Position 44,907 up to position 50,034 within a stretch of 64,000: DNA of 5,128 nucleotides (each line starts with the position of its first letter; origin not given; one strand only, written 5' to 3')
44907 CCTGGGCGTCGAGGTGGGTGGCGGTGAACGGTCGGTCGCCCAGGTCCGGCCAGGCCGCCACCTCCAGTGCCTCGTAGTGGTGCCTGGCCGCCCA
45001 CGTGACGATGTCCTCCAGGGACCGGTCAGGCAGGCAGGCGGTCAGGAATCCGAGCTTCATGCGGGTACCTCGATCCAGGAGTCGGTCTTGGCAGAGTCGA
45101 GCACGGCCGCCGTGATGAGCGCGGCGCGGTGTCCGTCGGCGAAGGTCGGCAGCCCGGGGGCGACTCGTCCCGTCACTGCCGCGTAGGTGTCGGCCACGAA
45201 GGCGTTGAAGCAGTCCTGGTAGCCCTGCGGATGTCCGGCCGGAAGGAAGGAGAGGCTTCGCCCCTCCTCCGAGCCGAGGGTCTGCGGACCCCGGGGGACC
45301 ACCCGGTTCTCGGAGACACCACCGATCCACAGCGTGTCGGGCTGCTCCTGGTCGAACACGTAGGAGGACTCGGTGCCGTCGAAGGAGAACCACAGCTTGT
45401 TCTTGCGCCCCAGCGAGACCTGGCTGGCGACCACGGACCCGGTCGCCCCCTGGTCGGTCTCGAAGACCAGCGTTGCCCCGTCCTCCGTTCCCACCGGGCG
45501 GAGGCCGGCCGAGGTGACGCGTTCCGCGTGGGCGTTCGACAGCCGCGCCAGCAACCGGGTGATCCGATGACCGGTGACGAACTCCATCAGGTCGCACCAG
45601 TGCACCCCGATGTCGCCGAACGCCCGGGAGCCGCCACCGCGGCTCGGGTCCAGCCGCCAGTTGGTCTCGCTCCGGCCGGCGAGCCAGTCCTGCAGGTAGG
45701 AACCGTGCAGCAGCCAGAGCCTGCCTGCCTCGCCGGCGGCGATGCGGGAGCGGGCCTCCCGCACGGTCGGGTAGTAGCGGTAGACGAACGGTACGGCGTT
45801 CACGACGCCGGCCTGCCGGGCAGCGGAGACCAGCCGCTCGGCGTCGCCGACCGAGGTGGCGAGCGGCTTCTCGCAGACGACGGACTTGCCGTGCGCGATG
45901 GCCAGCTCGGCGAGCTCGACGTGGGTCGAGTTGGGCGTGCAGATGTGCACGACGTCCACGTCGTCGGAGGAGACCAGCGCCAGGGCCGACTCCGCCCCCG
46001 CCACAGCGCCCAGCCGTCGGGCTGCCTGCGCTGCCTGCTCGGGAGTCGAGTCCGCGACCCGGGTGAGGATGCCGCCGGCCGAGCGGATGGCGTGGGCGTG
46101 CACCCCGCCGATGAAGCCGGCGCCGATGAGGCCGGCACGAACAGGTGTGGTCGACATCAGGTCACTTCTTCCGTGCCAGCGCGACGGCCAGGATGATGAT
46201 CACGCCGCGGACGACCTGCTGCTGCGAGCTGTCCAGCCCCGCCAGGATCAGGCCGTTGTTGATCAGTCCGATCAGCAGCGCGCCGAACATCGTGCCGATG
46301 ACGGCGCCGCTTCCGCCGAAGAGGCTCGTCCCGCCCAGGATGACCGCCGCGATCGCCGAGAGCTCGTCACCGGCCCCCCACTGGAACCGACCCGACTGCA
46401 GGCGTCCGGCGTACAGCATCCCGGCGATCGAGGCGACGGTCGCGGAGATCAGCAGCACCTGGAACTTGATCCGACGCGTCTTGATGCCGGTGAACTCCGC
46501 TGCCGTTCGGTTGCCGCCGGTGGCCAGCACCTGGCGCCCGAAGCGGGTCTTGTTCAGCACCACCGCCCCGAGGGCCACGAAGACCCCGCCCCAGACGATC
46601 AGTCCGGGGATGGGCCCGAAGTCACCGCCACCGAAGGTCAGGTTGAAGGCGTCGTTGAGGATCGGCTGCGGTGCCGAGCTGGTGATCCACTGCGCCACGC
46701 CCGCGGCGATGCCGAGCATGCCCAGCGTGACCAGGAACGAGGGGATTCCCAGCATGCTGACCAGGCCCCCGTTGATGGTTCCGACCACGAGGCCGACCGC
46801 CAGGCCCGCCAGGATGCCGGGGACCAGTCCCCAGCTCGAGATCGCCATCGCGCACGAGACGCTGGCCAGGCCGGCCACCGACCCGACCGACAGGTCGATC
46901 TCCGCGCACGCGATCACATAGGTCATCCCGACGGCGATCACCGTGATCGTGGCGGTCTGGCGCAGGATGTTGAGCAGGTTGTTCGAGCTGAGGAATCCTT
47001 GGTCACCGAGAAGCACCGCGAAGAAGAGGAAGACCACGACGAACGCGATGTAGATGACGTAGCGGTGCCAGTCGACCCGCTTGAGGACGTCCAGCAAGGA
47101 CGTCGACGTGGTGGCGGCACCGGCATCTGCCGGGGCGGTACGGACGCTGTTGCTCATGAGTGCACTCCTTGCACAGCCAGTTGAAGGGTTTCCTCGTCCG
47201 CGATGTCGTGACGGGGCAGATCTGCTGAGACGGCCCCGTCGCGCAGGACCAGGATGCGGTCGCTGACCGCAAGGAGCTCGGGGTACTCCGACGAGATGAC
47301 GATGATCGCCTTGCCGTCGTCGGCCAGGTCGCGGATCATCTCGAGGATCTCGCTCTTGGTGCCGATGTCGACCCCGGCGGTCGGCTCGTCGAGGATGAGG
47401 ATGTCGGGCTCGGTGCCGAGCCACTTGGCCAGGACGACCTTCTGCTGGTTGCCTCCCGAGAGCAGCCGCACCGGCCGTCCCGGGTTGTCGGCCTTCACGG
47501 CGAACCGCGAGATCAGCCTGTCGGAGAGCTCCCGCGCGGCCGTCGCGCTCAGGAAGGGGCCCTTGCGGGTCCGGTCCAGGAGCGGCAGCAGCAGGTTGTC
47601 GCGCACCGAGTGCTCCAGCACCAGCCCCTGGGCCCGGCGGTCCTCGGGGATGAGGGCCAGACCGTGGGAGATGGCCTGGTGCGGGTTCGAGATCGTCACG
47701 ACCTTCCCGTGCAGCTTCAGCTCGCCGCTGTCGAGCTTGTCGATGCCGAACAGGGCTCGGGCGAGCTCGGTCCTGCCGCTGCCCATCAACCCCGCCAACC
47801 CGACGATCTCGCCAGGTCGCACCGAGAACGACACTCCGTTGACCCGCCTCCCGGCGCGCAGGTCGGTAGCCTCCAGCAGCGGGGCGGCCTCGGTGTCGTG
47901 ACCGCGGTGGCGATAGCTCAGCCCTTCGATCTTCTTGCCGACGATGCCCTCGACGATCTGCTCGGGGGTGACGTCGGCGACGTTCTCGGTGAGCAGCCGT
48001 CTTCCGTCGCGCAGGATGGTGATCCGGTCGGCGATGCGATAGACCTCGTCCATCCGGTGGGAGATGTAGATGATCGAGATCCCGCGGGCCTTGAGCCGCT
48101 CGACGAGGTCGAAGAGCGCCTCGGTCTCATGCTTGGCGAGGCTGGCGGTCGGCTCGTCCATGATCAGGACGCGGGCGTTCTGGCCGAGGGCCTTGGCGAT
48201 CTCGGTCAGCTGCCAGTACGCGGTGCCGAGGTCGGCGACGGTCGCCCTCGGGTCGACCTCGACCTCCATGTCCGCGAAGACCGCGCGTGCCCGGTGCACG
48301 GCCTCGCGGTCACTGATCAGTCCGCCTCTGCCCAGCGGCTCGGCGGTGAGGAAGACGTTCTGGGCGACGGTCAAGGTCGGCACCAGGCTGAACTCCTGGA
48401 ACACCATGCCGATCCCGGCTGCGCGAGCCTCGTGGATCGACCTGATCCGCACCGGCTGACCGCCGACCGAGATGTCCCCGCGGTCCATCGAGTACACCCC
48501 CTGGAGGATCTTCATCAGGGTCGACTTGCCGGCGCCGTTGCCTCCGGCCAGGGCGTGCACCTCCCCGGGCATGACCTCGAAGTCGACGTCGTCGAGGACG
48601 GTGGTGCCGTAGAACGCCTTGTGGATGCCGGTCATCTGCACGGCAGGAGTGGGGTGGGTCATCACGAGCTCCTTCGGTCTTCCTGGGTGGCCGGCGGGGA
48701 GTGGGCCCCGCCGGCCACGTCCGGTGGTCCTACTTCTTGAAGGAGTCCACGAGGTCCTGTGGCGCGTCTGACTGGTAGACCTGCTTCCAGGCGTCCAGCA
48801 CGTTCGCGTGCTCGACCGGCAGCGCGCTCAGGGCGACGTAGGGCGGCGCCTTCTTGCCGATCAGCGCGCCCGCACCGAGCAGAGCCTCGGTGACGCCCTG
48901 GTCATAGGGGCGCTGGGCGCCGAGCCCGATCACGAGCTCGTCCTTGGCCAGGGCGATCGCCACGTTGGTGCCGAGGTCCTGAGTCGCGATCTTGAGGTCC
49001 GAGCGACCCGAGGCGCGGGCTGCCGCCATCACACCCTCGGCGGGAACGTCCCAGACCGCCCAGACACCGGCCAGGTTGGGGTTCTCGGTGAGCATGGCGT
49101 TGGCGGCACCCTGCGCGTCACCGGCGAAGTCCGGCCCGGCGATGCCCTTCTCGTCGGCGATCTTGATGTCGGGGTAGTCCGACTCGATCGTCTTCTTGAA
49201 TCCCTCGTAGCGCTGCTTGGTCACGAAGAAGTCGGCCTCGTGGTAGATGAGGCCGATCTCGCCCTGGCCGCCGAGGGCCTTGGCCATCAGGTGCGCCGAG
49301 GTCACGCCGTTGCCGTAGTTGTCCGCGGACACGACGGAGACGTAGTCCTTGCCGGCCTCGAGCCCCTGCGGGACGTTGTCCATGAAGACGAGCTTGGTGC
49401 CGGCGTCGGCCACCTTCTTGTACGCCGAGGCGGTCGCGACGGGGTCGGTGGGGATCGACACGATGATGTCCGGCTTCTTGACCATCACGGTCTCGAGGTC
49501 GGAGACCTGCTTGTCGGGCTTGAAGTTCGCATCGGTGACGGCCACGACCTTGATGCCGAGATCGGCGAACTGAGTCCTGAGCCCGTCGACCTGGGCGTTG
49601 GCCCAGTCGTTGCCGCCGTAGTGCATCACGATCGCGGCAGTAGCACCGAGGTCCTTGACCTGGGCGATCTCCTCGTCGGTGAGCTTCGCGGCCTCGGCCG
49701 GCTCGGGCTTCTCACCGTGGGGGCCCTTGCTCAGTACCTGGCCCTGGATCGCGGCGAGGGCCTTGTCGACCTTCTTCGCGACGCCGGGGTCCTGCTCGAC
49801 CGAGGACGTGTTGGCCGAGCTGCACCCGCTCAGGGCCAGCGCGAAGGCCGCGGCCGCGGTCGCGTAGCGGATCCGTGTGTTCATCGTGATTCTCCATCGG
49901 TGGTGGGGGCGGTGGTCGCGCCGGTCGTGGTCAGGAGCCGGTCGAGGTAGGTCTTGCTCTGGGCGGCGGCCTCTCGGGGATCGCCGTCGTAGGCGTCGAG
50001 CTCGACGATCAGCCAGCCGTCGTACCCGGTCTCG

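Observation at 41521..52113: Predicted oxidative (3-keto) glycoside-cleavage pathway with its own ABC importer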

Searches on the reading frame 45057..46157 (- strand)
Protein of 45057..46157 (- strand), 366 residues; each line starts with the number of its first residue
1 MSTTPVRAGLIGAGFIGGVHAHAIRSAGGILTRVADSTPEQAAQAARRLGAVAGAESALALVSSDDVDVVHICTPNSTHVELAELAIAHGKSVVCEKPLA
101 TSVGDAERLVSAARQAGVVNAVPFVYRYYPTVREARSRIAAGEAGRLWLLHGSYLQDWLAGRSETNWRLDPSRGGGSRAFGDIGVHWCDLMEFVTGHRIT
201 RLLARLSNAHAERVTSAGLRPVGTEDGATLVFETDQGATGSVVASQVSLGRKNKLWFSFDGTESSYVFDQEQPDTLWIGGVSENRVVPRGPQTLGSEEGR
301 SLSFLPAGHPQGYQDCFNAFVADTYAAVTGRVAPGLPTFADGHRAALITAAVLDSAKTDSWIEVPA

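Call 7: search_protein_families(library=pfam, proteins=[window:45057-46157:-])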
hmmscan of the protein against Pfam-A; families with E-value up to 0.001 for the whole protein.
window:45057-46157:- (366 aa): 5 families
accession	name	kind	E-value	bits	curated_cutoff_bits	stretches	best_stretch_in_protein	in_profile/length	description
PF01408.29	GFO_IDH_MocA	-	5.7e-25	88.8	24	1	7-122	2-118/120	Oxidoreductase family, NAD-binding Rossmann fold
PF22725.1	GFO_IDH_MocA_C3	-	9.4e-25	87.4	27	1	132-266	1-123/124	GFO/IDH/MocA C-terminal domain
PF02894.22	GFO_IDH_MocA_C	-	3.7e-12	46.9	22.9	1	137-364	2-218/218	Oxidoreductase family, C-terminal alpha/beta domain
PF03435.24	Sacchrp_dh_NADP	-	2.8e-05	24.9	25.1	1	10-119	3-101/129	Saccharopine dehydrogenase NADP binding domain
PF03447.22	NAD_binding_3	-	0.00053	21.1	24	1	9-118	3-111/116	Homoserine dehydrogenase, NAD binding domain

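Call 8: search_protein_families(library=ncbifam, proteins=[window:45057-46157:-])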
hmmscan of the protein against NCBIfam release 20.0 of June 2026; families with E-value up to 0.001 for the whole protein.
window:45057-46157:- (366 aa): 11 families
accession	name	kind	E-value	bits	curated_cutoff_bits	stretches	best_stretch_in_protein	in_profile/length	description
NF052479.1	LevoglcsnDh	equivalog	3.5e-53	180.6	650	1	6-364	4-386/386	levoglucosan dehydrogenase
TIGR04380.1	myo_inos_iolG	equivalog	2.4e-33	115.4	355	1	7-246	3-231/330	inositol 2-dehydrogenase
NF041392.1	XylDh_Gfo6_Halo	equivalog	9.7e-26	90.4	350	1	4-210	15-227/350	D-xylose 1-dehydrogenase Gfo6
NF040723.1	UDP-GlcNAcDh_Arch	equivalog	1.8e-19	70.4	450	1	6-147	1-141/302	UDP-N-acetylglucosamine 3-dehydrogenase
NF008607.0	PRK11579.1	subfamily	9.2e-16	57.8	330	1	5-190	4-184/346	oxidoreductase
NF052679.1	InsChiInosDhIolG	equivalog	5.4e-15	55.3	540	1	6-151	3-152/343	bifunctional inositol 2-dehydrogenase/D-chiro-inositol 1-dehydrogenase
NF007574.0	PRK10206.1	equivalog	2.6e-09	36.6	352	1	61-167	60-164/345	oxidoreductase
NF058563.1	BT_2159_fam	equivalog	3e-09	36.4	650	1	6-195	1-183/350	disaccharide 3-dehydrogenase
NF058561.1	BT_2158_fam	equivalog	1.1e-06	27.5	750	1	64-145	94-175/487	glycoside 3-dehydrogenase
NF011381.1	PRK14806.1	equivalog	0.00025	19.4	902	1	10-115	8-108/733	bifunctional prephenate dehydrogenase/3-phosphoshikimate 1-carboxyvinyltransferase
NF005694.0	PRK07502.1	equivalog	0.00064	19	409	1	7-125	8-121/310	prephenate/arogenate dehydrogenase family protein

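Call 10: search_solved_structures(query=window:45057-46157:-, max_evalue=0.001)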
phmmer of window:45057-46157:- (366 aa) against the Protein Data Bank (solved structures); distinct sequences matched with E-value up to 0.001: 88 (the best 60 are shown).
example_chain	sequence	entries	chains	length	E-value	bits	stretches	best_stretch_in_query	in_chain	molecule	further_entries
4h3v_A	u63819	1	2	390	9.5e-49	169.5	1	4-365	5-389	Oxidoreductase domain protein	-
6a3f_A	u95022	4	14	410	1.1e-46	162.7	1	7-365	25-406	Putative dehydrogenase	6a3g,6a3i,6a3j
3v5n_A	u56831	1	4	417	4.3e-38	134.5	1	6-364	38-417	Oxidoreductase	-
5ya8_A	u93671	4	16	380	5.2e-36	127.6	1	8-358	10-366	Scyllo-inositol dehydrogenase with L-glucose dehydrogenase activity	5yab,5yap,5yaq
6ktj_A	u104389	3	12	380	3.3e-35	125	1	8-358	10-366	Scyllo-inositol dehydrogenase with L-glucose dehydrogenase activity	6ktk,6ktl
4fb5_A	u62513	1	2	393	8.8e-35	123.6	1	2-364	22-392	Probable oxidoreductase protein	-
4gqa_A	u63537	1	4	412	5.8e-30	107.7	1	6-305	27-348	NAD binding Oxidoreductase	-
3dty_A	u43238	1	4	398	1.3e-22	83.6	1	63-315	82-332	Oxidoreductase, Gfo/Idh/MocA family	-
7d5m_A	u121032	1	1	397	8.2e-22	80.9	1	64-317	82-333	Oxidoreductase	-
7d5n_A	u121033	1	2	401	8.4e-22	80.9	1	64-317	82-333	Oxidoreductase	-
4koa_A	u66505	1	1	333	7.4e-21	77.8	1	6-228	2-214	1,5-anhydro-D-fructose reductase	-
2glx_A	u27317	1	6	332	7.8e-21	77.7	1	7-241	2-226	1,5-anhydro-D-fructose reductase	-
6jw6_A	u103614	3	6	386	3.8e-19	72.2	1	3-252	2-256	Dehydrogenase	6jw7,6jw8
4had_A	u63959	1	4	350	2.7e-17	66.1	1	6-205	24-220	Probable oxidoreductase protein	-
8w9s_A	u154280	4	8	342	4e-17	65.5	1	7-312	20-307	NADH-dependent dihydrogenase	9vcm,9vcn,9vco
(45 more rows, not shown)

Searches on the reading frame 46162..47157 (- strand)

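Call 7: search_protein_families(library=pfam, proteins=[window:46162-47157:-])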
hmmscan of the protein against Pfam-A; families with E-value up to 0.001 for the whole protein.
window:46162-47157:- (331 aa): 1 family
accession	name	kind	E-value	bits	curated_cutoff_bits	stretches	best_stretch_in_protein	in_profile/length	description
PF02653.21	BPD_transp_2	-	1e-36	126.9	26.8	1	60-325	1-269/269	Branched-chain amino acid transport system / permease component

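Call 8: search_protein_families(library=ncbifam, proteins=[window:46162-47157:-])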
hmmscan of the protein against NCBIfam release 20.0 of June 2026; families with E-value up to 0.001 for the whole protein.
window:46162-47157:- (331 aa): 11 families
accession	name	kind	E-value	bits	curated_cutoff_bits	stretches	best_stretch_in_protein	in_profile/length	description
NF040906.3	GguB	equivalog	1e-58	199.4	450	2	182-327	223-368/375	multiple monosaccharide ABC transporter permease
NF008441.0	PRK11285.1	equivalog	3.1e-55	187.6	378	1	24-330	21-325/333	L-arabinose ABC transporter permease AraH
NF007067.0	PRK09512.1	equivalog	1.5e-53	182.1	398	1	37-330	24-319/321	ribose ABC transporter permease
NF007252.0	PRK09699.1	equivalog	2.3e-46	158.6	396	1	30-329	23-322/326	D-allose ABC transporter permease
NF008630.0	PRK11618.1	equivalog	2.5e-45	155.2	363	1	39-329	14-310/331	galactofuranose ABC transporter, permease protein YjfF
NF007014.0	PRK09478.1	equivalog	1.9e-44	152.4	386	1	34-331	17-331/336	galactose/methyl galactoside ABC transporter permease MglC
NF011961.0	PRK15432.1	equivalog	1.7e-35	122.9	388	1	35-325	13-300/344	autoinducer 2 ABC transporter permease LsrC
NF041862.1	YtfT_transport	equivalog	6.5e-35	120.8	535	1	34-325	31-321/339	galactofuranose ABC transporter, ATP-binding protein YtfT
NF011612.1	PRK15038.1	equivalog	4.4e-25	88.5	500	1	39-325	12-302/322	autoinducer 2 ABC transporter permease LsrD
TIGR03409.1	urea_trans_UrtB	equivalog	2.4e-08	34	250.3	1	192-323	153-276/291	urea ABC transporter permease subunit UrtB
TIGR03408.1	urea_trans_UrtC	equivalog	4.1e-07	30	296.2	1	194-325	179-303/313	urea ABC transporter permease subunit UrtC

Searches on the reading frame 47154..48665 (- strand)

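Call 7: search_protein_families(library=pfam, proteins=[window:47154-48665:-])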
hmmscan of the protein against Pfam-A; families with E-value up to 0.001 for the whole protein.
window:47154-48665:- (503 aa): 3 families
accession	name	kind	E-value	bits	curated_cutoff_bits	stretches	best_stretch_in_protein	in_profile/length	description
PF00005.33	ABC_tran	-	8.4e-51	172.6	25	2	24-174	1-137/137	ABC transporter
PF13304.12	AAA_21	-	1.2e-11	45.7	27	0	36-60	1-25/304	AAA domain, putative AbiEii toxin, Type IV TA system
PF09818.15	ABC_ATPase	-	1.9e-05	24.3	23.2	0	34-64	79-110/283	P-loop domain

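Call 8: search_protein_families(library=ncbifam, proteins=[window:47154-48665:-])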
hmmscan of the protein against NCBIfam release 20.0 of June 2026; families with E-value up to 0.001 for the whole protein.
window:47154-48665:- (503 aa): 193 families (the best 25 are shown)
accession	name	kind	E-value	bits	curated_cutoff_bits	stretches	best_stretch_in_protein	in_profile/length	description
NF008442.0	PRK11288.1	equivalog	1.9e-154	514.7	689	1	5-499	4-497/504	L-arabinose ABC transporter ATP-binding protein AraG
NF010069.0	PRK13549.1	equivalog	6.1e-152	506.7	699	1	9-500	6-504/513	xylose ABC transporter ATP-binding protein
NF041861.1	YtfR_transport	equivalog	8.3e-151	502.7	850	1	10-495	3-488/492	galactofuranose ABC transporter, ATP-binding protein YtfR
NF040905.2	GguA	equivalog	1.4e-141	472.3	810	1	9-495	2-498/500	multiple monosaccharide ABC transporter ATP-binding protein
TIGR02633.1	xylG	equivalog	1.9e-139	465.4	723.65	1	9-497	2-499/500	D-xylose ABC transporter ATP-binding protein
NF008030.0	PRK10762.1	equivalog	3.3e-139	464.9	745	1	8-499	4-493/501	ribose ABC transporter ATP-binding protein RbsA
NF008215.0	PRK10982.1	equivalog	4.7e-133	444.4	828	1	9-498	14-503/506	galactose/methyl galactoside ABC transporter ATP-binding protein MglA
NF007253.0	PRK09700.1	equivalog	2e-130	435.8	772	1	6-497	3-506/510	D-allose ABC transporter ATP-binding protein AlsA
NF011967.0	PRK15439.1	equivalog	2.9e-121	405.4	586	1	3-499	6-501/510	autoinducer 2 ABC transporter ATP-binding protein LsrA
NF047930.1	ABC_ATP_B6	equivalog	2.7e-102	343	670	1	8-481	2-492/510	putative B6 ABC transporter ATP-binding protein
TIGR03410.1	urea_trans_UrtE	equivalog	8.2e-60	202.1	285.8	2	275-492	16-223/230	urea ABC transporter ATP-binding subunit UrtE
TIGR03864.1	PQQ_ABC_ATP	hypoth_equivalog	4.8e-59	199.7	302.25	2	9-236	2-223/236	ABC transporter, ATP-binding subunit, PQQ-dependent alcohol dehydrogenase system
TIGR04406.1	LPS_export_lptB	equivalog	4.2e-58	196.4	240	2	10-237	3-227/239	LPS export ABC transporter ATP-binding protein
TIGR01188.1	drrA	subfamily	4.2e-57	193.7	312.45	2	16-224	1-203/302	daunorubicin resistance ABC transporter, ATP-binding protein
NF010059.0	PRK13536.1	equivalog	1.7e-56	191.4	549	2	5-237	40-266/342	nodulation factor ABC transporter ATP-binding protein NodI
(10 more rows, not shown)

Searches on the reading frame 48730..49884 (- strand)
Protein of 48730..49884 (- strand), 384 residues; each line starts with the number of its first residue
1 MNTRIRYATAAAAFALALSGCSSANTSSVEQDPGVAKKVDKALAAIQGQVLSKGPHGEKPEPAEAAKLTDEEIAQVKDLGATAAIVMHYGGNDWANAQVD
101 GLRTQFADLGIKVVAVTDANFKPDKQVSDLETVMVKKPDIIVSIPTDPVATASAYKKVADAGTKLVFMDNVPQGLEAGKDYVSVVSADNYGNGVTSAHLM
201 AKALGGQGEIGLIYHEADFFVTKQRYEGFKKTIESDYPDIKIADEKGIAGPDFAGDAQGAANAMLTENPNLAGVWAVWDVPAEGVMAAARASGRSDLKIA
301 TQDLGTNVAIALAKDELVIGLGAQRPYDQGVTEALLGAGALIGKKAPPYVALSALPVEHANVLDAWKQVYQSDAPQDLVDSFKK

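Call 7: search_protein_families(library=pfam, proteins=[window:48730-49884:-])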
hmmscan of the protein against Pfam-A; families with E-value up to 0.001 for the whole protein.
window:48730-49884:- (384 aa): 1 family
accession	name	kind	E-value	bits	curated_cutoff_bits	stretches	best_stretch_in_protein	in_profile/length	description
PF13407.12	Peripla_BP_4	-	4.1e-42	145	35.1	1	84-344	2-257/258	Periplasmic binding protein domain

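Call 8: search_protein_families(library=ncbifam, proteins=[window:48730-49884:-])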
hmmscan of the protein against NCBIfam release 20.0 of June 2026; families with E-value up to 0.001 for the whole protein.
window:48730-49884:- (384 aa): 5 families
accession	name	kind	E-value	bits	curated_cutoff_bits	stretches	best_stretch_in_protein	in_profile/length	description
NF052284.1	rhzpin_SBP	equivalog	3.2e-12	46.2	420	1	86-325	6-240/289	rhizopine catabolism ABC transporter substrate-binding protein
NF007936.0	PRK10653.1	equivalog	1e-11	44.7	337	1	82-334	28-270/295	ribose ABC transporter substrate-binding protein RbsB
TIGR02637.1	RhaS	equivalog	1.5e-09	37.6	342.25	1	84-293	2-205/302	rhamnose ABC transporter substrate-binding protein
TIGR02634.1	xylF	equivalog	2.5e-07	30.6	389.55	1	103-303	21-218/302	D-xylose ABC transporter substrate-binding protein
NF007254.0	PRK09701.1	equivalog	9.5e-06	25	335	1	81-332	25-278/311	D-allose transporter substrate-binding protein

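Call 32: search_solved_structures(query=window:48730-49884:-, max_evalue=0.00001)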
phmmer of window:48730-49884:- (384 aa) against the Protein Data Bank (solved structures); distinct sequences matched with E-value up to 0.00001: 36.
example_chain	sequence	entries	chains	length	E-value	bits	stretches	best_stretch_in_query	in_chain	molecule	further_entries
3l49_A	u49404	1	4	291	6e-18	68.3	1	91-355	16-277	ABC sugar (Ribose) transporter, periplasmic substrate-binding subunit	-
3g1w_A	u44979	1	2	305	1.9e-16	63.3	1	84-305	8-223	Sugar ABC transporter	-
5dkv_A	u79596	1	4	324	1.3e-15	60.6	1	102-364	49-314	ABC transporter substrate binding protein (Ribose)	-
2ioy_A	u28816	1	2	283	1.6e-14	56.9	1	99-354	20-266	Periplasmic sugar-binding protein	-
6sw4_A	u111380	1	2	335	1.9e-14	56.7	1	87-324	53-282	Arabinose binding protein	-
5dte_A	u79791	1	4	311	1.5e-13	53.8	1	113-314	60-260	Monosaccharide-transporting ATPase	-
5hqj_A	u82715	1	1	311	9.3e-13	51.2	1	101-331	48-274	Periplasmic binding protein/LacI transcriptional regulator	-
4wt7_A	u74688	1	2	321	3.4e-12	49.3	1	77-347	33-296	ABC transporter substrate binding protein (Ribose)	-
4rxt_A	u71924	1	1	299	8e-11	44.8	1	99-364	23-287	Sugar ABC transporter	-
4rwe_A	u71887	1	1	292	2.2e-10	43.4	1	111-354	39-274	Sugar-binding transport protein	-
5hsg_A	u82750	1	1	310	2.6e-10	43.1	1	115-368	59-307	Putative ABC transporter, nucleotide binding/ATPase protein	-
2h3h_A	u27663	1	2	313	4.3e-10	42.4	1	120-332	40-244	Sugar ABC transporter, periplasmic sugar-binding protein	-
2qvc_A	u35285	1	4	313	4.6e-10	42.3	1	120-332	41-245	Sugar ABC transporter, periplasmic sugar-binding protein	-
4zjp_A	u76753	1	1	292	4.7e-10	42.3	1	82-326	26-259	Monosaccharide-transporting ATPase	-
3c6q_B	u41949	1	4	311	5e-10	42.2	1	108-332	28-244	Sugar ABC transporter, periplasmic sugar-binding protein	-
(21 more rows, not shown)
